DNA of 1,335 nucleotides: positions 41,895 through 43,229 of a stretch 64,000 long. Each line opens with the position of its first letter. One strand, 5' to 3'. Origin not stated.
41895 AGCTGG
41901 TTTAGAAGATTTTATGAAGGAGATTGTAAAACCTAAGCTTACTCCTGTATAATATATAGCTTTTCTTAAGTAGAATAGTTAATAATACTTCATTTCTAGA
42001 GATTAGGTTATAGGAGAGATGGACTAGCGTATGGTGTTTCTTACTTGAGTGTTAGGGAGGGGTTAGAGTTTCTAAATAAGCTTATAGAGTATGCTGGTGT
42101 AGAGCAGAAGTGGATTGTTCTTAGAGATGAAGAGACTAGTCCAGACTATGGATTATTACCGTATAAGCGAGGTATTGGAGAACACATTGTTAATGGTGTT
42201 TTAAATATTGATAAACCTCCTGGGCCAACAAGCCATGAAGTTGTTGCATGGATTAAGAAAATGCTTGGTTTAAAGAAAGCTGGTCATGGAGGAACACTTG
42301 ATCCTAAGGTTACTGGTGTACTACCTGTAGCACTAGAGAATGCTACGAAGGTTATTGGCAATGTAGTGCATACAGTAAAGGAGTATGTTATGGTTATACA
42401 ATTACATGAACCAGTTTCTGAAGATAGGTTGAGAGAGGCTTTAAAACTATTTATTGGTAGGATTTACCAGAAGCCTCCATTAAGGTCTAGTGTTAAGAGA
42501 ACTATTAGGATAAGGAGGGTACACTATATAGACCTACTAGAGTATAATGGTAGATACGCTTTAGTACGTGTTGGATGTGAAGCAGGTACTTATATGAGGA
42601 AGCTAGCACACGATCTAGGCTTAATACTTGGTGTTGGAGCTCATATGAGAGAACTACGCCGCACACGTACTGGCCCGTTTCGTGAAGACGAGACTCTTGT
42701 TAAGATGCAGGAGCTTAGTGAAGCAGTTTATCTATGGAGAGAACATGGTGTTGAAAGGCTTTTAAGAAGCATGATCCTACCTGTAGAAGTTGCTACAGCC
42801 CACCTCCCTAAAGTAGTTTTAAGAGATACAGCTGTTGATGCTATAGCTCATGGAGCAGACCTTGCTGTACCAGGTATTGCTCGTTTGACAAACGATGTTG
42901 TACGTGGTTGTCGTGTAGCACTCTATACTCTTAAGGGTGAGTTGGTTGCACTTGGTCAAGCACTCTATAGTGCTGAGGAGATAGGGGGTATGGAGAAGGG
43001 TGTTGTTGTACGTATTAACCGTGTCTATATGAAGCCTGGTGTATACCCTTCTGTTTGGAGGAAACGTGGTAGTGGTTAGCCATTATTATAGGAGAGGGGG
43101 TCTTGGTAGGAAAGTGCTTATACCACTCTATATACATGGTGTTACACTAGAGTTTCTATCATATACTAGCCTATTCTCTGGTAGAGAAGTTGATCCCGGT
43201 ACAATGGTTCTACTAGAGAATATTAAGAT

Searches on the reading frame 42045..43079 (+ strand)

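Call 63: search_protein_families(library=pfam, proteins=[window:42045-43079:+], max_evalue=0.00001)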
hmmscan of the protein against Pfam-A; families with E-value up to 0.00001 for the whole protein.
window:42045-43079:+ (344 aa): 5 families
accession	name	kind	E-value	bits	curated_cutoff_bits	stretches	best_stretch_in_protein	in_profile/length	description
PF01509.24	TruB_N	-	9e-26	91.5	27.3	1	71-184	1-149/149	TruB family pseudouridylate synthase (N terminal domain)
PF16198.10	TruB_C_2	-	6.3e-25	87.5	29.3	1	185-250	1-64/66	tRNA pseudouridylate synthase B C-terminal domain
PF01472.26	PUA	-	1.7e-18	66.7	24.8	1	255-328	1-74/74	PUA domain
PF08068.17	DKCLD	-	1.8e-14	54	27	1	22-67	13-58/58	DKCLD (NUC011) domain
PF21238.2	Pus10_C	-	1.1e-06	28.9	27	1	108-189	120-203/232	Pus10, C-terminal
